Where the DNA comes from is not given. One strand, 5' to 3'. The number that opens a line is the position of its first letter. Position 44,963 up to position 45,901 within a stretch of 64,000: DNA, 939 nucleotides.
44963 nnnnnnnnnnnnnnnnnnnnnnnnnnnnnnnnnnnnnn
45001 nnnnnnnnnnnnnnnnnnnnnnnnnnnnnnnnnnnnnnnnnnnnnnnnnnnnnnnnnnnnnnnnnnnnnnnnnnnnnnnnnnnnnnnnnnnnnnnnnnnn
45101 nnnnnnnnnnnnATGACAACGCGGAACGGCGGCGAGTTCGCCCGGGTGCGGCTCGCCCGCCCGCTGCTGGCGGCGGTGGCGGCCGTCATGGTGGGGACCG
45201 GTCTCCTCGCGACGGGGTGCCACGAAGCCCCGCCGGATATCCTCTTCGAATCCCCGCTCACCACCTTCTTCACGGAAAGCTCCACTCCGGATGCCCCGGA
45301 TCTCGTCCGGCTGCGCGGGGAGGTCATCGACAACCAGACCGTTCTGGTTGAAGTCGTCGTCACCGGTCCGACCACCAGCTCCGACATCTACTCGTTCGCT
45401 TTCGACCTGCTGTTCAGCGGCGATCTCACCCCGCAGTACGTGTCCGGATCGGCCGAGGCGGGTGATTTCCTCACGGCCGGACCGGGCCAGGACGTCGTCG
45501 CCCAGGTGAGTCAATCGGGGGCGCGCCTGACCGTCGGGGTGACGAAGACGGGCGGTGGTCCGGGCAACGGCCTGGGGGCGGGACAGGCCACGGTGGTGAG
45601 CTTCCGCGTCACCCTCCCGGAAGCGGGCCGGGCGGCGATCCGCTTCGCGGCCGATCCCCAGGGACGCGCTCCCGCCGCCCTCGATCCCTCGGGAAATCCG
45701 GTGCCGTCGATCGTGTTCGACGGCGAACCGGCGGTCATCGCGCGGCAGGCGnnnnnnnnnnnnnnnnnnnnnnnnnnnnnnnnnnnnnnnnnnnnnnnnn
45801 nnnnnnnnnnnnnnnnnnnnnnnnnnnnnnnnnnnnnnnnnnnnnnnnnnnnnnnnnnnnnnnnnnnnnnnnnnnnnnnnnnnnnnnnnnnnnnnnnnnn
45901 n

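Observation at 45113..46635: Two translationally coupled lipoproteins with cohesin-like domains form a putative cell-surface cohesin-dockerin anchoring system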

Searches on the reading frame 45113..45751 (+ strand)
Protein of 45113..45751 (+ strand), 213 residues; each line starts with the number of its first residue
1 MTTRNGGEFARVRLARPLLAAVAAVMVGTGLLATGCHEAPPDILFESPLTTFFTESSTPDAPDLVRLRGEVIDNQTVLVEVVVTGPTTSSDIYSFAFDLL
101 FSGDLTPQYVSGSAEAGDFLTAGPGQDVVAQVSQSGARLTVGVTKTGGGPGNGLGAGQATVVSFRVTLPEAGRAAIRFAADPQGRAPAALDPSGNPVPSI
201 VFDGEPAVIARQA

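Call 6: search_protein_families(library=pfam, proteins=[window:45113-45751:+], max_evalue=1)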
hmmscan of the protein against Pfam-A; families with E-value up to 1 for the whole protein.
window:45113-45751:+ (213 aa): 0 families

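Call 7: search_protein_families(library=ncbifam, proteins=[window:45113-45751:+], max_evalue=1)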
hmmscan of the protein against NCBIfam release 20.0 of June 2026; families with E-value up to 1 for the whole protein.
window:45113-45751:+ (213 aa): 1 family
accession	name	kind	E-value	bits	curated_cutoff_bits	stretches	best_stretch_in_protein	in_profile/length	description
NF010067.0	PRK13547.1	equivalog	0.22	10.7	374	0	2-18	144-160/272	heme ABC transporter ATP-binding protein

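Call 8: find_homologous_proteins(query=window:45113-45751:+)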
Query window:45113-45751:+ (213 aa): 20 proteins with E <= 0.001 among 6613 candidates.
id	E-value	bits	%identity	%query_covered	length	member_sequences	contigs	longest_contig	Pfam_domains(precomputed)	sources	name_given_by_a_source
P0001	4.3e-33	132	44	94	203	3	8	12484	-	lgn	-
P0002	1.8e-31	127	51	71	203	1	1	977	-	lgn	-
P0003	1.4e-30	124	43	91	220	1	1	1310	-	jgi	jgi:hypothetical protein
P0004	1.6e-30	124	42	88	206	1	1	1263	-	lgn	-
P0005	2.1e-30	124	44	94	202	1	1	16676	-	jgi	jgi:hypothetical protein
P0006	1.4e-29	121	43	94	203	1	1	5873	-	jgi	jgi:hypothetical protein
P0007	1.6e-29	121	47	90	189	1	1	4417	-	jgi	jgi:hypothetical protein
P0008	2.4e-29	120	43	77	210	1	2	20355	-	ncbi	-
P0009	1.4e-28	118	42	93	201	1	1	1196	-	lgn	-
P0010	2.9e-28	117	45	74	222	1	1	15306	-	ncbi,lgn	-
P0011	3.4e-28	117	43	94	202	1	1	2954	-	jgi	jgi:hypothetical protein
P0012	2.8e-27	114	45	76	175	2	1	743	-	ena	-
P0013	3.7e-26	110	44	71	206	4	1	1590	-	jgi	jgi:hypothetical protein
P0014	6.3e-26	109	40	93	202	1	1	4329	-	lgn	-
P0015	6.7e-26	109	37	93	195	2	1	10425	-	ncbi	-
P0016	8.5e-25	105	42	74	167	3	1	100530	-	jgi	-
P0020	2.7e-11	61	38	75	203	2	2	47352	-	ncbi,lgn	-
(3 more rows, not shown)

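Call 11: find_encoding_contigs(protein=P0016, flank=10000, max_places=2)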
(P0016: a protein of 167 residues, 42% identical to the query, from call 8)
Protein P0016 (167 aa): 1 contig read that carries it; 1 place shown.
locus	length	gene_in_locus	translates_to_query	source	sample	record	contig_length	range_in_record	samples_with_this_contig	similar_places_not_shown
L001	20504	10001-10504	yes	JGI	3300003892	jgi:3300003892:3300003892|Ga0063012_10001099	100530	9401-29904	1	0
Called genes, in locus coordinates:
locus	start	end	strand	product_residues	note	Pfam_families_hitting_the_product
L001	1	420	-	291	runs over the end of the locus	PF13646:HEAT_2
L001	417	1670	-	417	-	PF00266:Aminotran_5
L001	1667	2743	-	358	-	PF01883:FeS_assembly_P, PF02374:ArsA_ATPase (faint), PF09140:MipZ (weak), PF10609:ParA, PF13614:AAA_31, PF01656:CbiA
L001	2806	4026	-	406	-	-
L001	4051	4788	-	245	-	-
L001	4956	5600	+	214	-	PF01209:Ubie_methyltran, PF13489:Methyltransf_23, PF01135:PCMT (weak), PF07021:MetW (weak), PF13649:Methyltransf_25, PF13847:Methyltransf_31, PF08241:Methyltransf_11, PF08242:Methyltransf_12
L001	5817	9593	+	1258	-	-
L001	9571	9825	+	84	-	PF00404:Dockerin_1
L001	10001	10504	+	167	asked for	-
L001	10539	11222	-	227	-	PF12728:HTH_17 (weak)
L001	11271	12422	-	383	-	-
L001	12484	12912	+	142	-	PF19269:Anticodon_2 (faint)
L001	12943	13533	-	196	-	-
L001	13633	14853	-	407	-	-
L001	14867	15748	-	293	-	PF01513:NAD_kinase, PF20143:NAD_kinase_C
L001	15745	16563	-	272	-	PF01479:S4 (weak), PF01728:FtsJ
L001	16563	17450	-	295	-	PF00348:polyprenyl_synt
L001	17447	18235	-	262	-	PF00149:Metallophos, PF13277:YmdB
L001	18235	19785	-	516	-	PF12072:RNase_Y_N, PF00013:KH_1 (weak), PF22891:KH_PNO1_2nd (faint), PF01966:HD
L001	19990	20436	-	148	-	PF05164:ZapA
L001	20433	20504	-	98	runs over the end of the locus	-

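Call 12: find_encoding_contigs(protein=P0020, flank=10000, max_places=2)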
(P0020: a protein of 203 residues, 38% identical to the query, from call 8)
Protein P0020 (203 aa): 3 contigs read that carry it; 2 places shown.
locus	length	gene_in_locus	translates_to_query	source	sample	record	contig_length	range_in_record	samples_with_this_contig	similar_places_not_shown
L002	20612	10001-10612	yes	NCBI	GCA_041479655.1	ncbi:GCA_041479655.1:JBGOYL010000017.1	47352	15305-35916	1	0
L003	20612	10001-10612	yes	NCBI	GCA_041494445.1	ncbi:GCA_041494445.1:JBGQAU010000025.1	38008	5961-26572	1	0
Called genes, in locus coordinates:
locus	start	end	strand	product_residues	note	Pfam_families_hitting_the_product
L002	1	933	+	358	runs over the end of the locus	PF00226:DnaJ, PF01556:DnaJ_C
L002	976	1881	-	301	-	PF01619:Pro_dh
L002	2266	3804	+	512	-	PF00753:Lactamase_B, PF12706:Lactamase_B_2 (weak), PF10996:Beta-Casp, PF07521:RMMBL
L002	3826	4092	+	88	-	PF03795:YCII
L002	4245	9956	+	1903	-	PF13415:Beta-prop_FBX42, PF24681:Kelch_KLHDC2_KLHL20_DRC7, PF24981:Beta-prop_ATRN-LZTR1, PF13415:Beta-prop_FBX42, PF24681:Kelch_KLHDC2_KLHL20_DRC7, PF13415:Beta-prop_FBX42, PF24681:Kelch_KLHDC2_KLHL20_DRC7, PF24981:Beta-prop_ATRN-LZTR1, +11 more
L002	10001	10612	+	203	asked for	-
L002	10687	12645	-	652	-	PF04551:GcpE, PF26540:GcpE_C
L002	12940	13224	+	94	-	-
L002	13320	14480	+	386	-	PF00089:Trypsin, PF13365:Trypsin_2, PF13180:PDZ_2, PF17820:PDZ_6 (faint)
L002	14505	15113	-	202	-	-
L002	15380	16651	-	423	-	PF05977:MFS_3, PF07690:MFS_1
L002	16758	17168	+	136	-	PF14489:QueF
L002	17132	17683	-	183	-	PF01661:Macro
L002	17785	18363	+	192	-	PF05198:IF3_N, PF00707:IF3_C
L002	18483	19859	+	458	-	PF00675:Peptidase_M16, PF05193:Peptidase_M16_C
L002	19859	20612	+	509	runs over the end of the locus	PF00675:Peptidase_M16, PF05193:Peptidase_M16_C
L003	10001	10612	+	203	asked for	-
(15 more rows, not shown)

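Call 13: find_encoding_contigs(protein=P0008, flank=10000, max_places=2)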
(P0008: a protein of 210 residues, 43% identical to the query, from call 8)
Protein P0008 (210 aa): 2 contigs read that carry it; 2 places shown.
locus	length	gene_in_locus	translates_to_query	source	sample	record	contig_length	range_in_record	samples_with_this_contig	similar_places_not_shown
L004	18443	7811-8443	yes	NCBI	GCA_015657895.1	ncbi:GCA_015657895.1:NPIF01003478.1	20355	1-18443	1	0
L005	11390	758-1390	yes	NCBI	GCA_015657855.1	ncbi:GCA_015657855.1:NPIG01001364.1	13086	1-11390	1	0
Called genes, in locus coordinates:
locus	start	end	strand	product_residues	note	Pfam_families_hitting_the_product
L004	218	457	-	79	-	-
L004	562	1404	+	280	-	PF12697:Abhydrolase_6 (weak), PF12146:Hydrolase_4, PF00561:Abhydrolase_1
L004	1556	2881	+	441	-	PF02321:OEP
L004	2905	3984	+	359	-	PF25917:BSH_RND, PF25919:BSH_CusB (weak), PF25973:BSH_CzcB, PF25954:Beta-barrel_RND_2, PF25989:YknX_C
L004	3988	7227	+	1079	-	PF00873:ACR_tran, PF02355:SecD_SecF_C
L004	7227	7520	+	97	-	-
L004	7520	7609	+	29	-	-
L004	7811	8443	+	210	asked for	-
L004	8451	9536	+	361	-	PF00963:Cohesin (weak)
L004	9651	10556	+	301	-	-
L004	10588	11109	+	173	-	-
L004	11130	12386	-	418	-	PF13432:TPR_16 (faint), PF07676:PD40 (weak)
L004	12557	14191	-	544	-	PF03577:Peptidase_C69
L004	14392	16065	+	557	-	PF04389:Peptidase_M28, PF01546:Peptidase_M20 (weak)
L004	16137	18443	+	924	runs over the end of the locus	PF07228:SpoIIE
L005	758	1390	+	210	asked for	-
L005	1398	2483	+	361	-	PF00963:Cohesin (weak)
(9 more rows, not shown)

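Call 15: find_encoding_contigs(protein=P0005, flank=10000, max_places=1)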
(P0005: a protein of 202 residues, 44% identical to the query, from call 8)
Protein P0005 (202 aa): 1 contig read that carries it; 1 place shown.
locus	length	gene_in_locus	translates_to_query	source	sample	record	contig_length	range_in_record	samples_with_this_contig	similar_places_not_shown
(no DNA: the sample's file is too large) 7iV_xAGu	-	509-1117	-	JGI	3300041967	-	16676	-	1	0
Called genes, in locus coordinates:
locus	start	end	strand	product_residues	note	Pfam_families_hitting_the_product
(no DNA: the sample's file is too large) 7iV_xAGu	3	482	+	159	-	?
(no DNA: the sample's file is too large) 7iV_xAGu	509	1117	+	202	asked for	-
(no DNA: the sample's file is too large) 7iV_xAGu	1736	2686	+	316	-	PF00404:Dockerin_1 (weak)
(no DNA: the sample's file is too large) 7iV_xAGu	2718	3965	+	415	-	PF13489:Methyltransf_23, PF05175:MTS (faint), PF08003:Methyltransf_9, PF08241:Methyltransf_11, PF08242:Methyltransf_12, PF13649:Methyltransf_25, PF13847:Methyltransf_31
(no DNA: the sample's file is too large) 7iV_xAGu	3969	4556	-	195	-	PF00578:AhpC-TSA, PF08534:Redoxin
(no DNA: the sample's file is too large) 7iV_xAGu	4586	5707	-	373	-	-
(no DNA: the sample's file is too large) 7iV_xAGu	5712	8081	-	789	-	PF00456:Transketolase_N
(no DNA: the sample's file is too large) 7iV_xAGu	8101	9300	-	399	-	PF00155:Aminotran_1_2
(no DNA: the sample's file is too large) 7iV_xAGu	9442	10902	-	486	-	-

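Call 16: find_encoding_contigs(protein=P0010, flank=10000, max_places=1)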
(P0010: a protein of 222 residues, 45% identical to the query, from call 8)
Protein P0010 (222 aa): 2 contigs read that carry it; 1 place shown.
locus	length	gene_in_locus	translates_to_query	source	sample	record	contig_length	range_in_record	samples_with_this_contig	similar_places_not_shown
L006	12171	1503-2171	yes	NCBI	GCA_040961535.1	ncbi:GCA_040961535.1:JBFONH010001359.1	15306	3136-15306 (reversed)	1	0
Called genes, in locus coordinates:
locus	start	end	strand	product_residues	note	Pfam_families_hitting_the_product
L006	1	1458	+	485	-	?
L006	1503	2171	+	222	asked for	-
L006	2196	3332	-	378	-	PF07690:MFS_1, PF11700:ATG22, PF13347:MFS_2 (weak), PF07690:MFS_1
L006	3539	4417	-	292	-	PF01513:NAD_kinase, PF20143:NAD_kinase_C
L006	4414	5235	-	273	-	PF01479:S4, PF01728:FtsJ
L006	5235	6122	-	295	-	PF00348:polyprenyl_synt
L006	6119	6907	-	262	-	PF00149:Metallophos, PF13277:YmdB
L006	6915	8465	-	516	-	PF12072:RNase_Y_N, PF00013:KH_1 (weak), PF22891:KH_PNO1_2nd (faint), PF01966:HD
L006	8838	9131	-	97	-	PF05164:ZapA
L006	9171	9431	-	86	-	-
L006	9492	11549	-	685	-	PF03483:B3_4, PF03484:B5, PF17759:tRNA_synthFbeta, PF03147:FDX-ACB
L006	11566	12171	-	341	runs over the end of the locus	PF02912:Phe_tRNA-synt_N, PF01409:tRNA-synt_2d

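Call 17: find_encoding_contigs(protein=P0001, flank=10000, max_places=1)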
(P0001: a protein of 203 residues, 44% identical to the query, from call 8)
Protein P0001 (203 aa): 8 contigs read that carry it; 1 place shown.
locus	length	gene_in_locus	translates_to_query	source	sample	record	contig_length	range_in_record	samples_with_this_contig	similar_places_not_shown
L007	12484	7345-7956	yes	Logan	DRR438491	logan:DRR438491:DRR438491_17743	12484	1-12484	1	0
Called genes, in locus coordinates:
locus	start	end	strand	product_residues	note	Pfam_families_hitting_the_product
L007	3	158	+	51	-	?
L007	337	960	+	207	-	PF07617:DUF1579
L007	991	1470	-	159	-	-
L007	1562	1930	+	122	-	PF08448:PAS_4 (weak)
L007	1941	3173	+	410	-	PF02518:HATPase_c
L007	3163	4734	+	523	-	PF00072:Response_reg, PF11849:DUF3369 (weak), PF00512:HisKA, PF02518:HATPase_c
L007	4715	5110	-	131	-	PF14248:DUF4345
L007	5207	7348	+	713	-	-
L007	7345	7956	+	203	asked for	-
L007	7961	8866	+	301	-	-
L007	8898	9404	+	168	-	-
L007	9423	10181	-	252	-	PF13180:PDZ_2, PF17820:PDZ_6, PF14685:PDZ_Tricorn (faint), PF00595:PDZ, PF13180:PDZ_2, PF17820:PDZ_6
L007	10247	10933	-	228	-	-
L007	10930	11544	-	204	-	PF00583:Acetyltransf_1, PF13508:Acetyltransf_7 (weak)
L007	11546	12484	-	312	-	?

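Call 18: search_protein_families(library=pfam, proteins=[L001:5817-9590:+, L001:9571-9822:+, L002:4245-9953:+, L004:7227-7517:+, L004:8451-9533:+, L004:9651-10553:+, L004:10588-11106:+, L006:1-1455:+, L007:5207-7345:+, L007:7961-8863:+], max_evalue=0.1)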
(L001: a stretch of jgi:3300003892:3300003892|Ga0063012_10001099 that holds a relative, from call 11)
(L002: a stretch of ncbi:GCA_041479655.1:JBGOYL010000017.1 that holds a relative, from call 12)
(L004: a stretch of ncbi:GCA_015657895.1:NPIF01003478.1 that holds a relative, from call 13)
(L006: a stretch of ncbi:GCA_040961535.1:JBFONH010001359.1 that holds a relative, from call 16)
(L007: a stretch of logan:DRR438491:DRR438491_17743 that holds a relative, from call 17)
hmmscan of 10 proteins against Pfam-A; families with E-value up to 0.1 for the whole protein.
L001:5817-9590:+ (1258 aa): 10 families
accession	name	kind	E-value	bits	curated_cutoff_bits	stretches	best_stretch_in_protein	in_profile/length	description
PF24681.1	Kelch_KLHDC2_KLHL20_DRC7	-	4.6e-120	399.3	50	5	548-762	2-216/221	KLHDC2/KLHL20/DRC7 Kelch-repeats domain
PF24981.1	Beta-prop_ATRN-LZTR1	-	3.6e-83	279.6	50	5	611-822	1-221/289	Attractin/LZTR1 beta-propeller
PF13415.12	Kelch_3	-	3.7e-35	119.8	22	4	709-756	1-46/48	Galactose oxidase, central domain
PF13854.13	Kelch_HCF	-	3.2e-25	89.6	113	5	735-821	170-258/345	Host cell factor, Kelch-repeats domain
PF01344.31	Kelch_1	-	1.4e-17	63.3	20.1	2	699-738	1-40/46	Kelch motif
PF13418.12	Kelch_4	-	1.9e-10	41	21.6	1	699-739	1-43/49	Galactose oxidase, central domain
PF02412.23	TSP_3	-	6.1e-10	39.1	25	3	1104-1132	11-36/36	Thrombospondin type 3 repeat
PF13964.12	Kelch_6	-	0.014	15.8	25.3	0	392-434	1-42/50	Kelch motif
PF07646.21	Kelch_2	-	0.048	14.1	21.3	0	402-435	11-44/48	Kelch motif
PF12768.13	Rax2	-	0.082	12.7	28.8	0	425-513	58-144/254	Rax2 C-terminal beta propeller domain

L001:9571-9822:+ (84 aa): 4 families
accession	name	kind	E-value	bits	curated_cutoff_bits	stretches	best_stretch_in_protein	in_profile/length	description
PF00404.24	Dockerin_1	-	1.2e-08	35.4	22.9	1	27-79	2-55/57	Dockerin type I domain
PF02412.23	TSP_3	-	0.012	15.7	25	1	10-22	2-14/36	Thrombospondin type 3 repeat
PF00036.39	EF-hand_1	-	0.014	15.3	25.4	0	61-74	10-23/29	EF hand domain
PF13405.12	EF-hand_6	-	0.082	13.1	25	0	61-76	10-25/30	EF-hand domain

L002:4245-9953:+ (1903 aa): 11 families
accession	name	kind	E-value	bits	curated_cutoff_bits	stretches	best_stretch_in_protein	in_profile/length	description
PF24681.1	Kelch_KLHDC2_KLHL20_DRC7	-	3.7e-80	268.8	50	5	879-1071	30-221/221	KLHDC2/KLHL20/DRC7 Kelch-repeats domain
PF24981.1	Beta-prop_ATRN-LZTR1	-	1.7e-66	224.9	50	4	297-560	18-282/289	Attractin/LZTR1 beta-propeller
PF11617.13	Cu-binding_MopE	-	2.9e-59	197.4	27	6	1386-1415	1-30/30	Putative metal-binding motif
PF01344.31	Kelch_1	-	7.6e-27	92.9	20.1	4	591-632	1-42/46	Kelch motif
PF13415.12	Kelch_3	-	5.2e-14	52.4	22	1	461-488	22-47/48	Galactose oxidase, central domain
PF13854.13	Kelch_HCF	-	2e-10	40.9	113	2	421-560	14-327/345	Host cell factor, Kelch-repeats domain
PF07646.21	Kelch_2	-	7e-09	35.7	21.3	0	592-630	2-42/48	Kelch motif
PF13418.12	Kelch_4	-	3e-08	33.9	21.6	1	591-635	1-45/49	Galactose oxidase, central domain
PF13964.12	Kelch_6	-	4e-07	30.3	25.3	0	539-581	1-41/50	Kelch motif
PF00404.24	Dockerin_1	-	4.7e-06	27.1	22.9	1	1834-1897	3-56/57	Dockerin type I domain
PF25210.1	Kelch_FKB95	-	2.3e-05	24.6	70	0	537-632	77-165/268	FKB95, Kelch-repeats domain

L004:7227-7517:+ (97 aa): 0 families

L004:8451-9533:+ (361 aa): 1 family
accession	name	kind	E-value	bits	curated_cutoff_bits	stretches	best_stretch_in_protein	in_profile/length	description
PF00963.24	Cohesin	-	1.2e-06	29.2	24.1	1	241-345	12-122/139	Cohesin domain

L004:9651-10553:+ (301 aa): 0 families

L004:10588-11106:+ (173 aa): 0 families

L006:1-1455:+ (485 aa): 2 families
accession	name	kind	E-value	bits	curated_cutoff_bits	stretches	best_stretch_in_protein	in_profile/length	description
PF00404.24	Dockerin_1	-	3.7e-07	30.7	22.9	1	428-477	2-52/57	Dockerin type I domain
PF02412.23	TSP_3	-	5.2e-06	26.5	25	3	148-176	11-36/36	Thrombospondin type 3 repeat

L007:5207-7345:+ (713 aa): 2 families
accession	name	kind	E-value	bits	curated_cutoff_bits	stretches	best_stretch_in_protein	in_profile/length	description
PF00404.24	Dockerin_1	-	0.0098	16.5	22.9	1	655-704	2-52/57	Dockerin type I domain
PF11617.13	Cu-binding_MopE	-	0.027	15.2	27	1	626-645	12-30/30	Putative metal-binding motif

L007:7961-8863:+ (301 aa): 1 family
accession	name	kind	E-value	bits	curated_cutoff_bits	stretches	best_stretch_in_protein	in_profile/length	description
PF00963.24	Cohesin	-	0.015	15.9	24.1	1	162-264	3-106/139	Cohesin domain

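Call 22: search_solved_structures(query=A1, max_evalue=10, show_alignments=2)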
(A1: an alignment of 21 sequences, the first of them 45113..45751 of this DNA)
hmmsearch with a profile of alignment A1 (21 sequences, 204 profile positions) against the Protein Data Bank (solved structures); distinct sequences matched with E-value up to 10: 0.

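Call 30: predict_structure(alignment_id=A1)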
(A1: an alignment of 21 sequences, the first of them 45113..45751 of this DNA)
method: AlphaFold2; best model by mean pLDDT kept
length: 213 residues; sequences in the alignment: 21
mean_pLDDT: 89.2   pTM: 0.76
mean pLDDT of the five models: 89.2, 89.2, 88.8, 88.8, 88.1
residues with pLDDT >= 90: 164; 70-90: 13; 50-70: 29; < 50: 7
segments of 3 or more residues with pLDDT < 50: 23-25
pLDDT, mean of each block of 10 residues (from residue 1): 60 58 51 63 80 97 98 97 98 98 97 98 97 98 96 98 98 98 98 98 98 92
secondary structure, 60 per line:
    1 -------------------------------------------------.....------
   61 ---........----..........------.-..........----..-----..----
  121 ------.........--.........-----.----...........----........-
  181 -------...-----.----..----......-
elements in order: E50-54 E64-71 E76-85 E94-103 E127-135 E138-146 E157-167 E172-179 E188-190 E207-212

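Call 32: fold_search(model_id=the predicted structure, library=pdb)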
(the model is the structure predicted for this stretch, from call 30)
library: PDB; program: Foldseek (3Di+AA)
matches with E <= 10: 978; with E <= 0.001: 17
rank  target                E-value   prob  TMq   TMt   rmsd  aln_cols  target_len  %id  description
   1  2jh2_B                6.6e-05  1.00  0.41  0.60   4.7       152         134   15  X-ray crystal structure of a cohesin-like module from Clostridium perfringens (released 2007-11-06)
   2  2jh2_C                8.1e-05  1.00  0.42  0.63   4.9       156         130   14  X-ray crystal structure of a cohesin-like module from Clostridium perfringens (released 2007-11-06)
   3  2o4e_MODEL_1_A        1.7e-04  1.00  0.32  0.40  21.6       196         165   17  The solution structure of a protein-protein interaction module from a family 84 glycoside hydrolase of Clostri (released 2007-11-06)
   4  3ghp_A                1.9e-04  1.00  0.45  0.50   7.5       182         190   10  Structure of the second type II cohesin module from the adaptor ScaA scaffoldin of Acetivibrio cellulolyticus (includi (released 2009-06-23)
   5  3ghp_B                2.1e-04  1.00  0.48  0.54   7.3       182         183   13  Structure of the second type II cohesin module from the adaptor ScaA scaffoldin of Acetivibrio cellulolyticus (includi (released 2009-06-23)
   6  3fnk_B                2.6e-04  1.00  0.46  0.56   9.6       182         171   10  Crystal structure of the second type II cohesin module from the cellulosomal adaptor ScaA scaffoldin of Acetivibrio ce (released 2009-06-23)
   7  2jh2_A                3.3e-04  1.00  0.39  0.57   5.3       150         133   14  X-ray crystal structure of a cohesin-like module from Clostridium perfringens (released 2007-11-06)
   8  2xdh                  3.7e-04  1.00  0.38  0.55   8.8       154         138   13  Non-cellulosomal cohesin from the hyperthermophilic archaeon Archaeoglobus fulgidus (released 2010-05-26)
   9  3l8q_C                4.7e-04  1.00  0.47  0.32   4.8       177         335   15  Structure analysis of the type II cohesin dyad from the adaptor ScaA scaffoldin of Acetivibrio cellulolyticus (released 2010-05-05)
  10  1qzn                  5.0e-04  1.00  0.48  0.58   4.6       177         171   14  Crystal Structure Analysis of a type II cohesin domain from the cellulosome of Acetivibrio cellulolyticus (released 2004-09-21)
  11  1zv9                  5.2e-04  1.00  0.50  0.60   4.2       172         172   13  Crystal structure analysis of a type II cohesin domain from the cellulosome of Acetivibrio cellulolyticus- SeMet derivat (released 2006-06-13)
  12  3fnk_A                5.2e-04  1.00  0.41  0.48   8.8       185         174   12  Crystal structure of the second type II cohesin module from the cellulosomal adaptor ScaA scaffoldin of Acetivibrio ce (released 2009-06-23)
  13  3l8q_A                6.1e-04  1.00  0.44  0.30   5.2       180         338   17  Structure analysis of the type II cohesin dyad from the adaptor ScaA scaffoldin of Acetivibrio cellulolyticus (released 2010-05-05)
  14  4wi0_A                6.4e-04  1.00  0.45  0.55   7.4       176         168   11  Crystal structure of Coh3ScaB-XDoc_M2ScaA complex: A C-terminal interface mutant of type II Cohesin-X-Dockerin complex (released 2015-10-07)
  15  3l8q_D                8.7e-04  1.00  0.46  0.31   6.2       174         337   14  Structure analysis of the type II cohesin dyad from the adaptor ScaA scaffoldin of Acetivibrio cellulolyticus (released 2010-05-05)
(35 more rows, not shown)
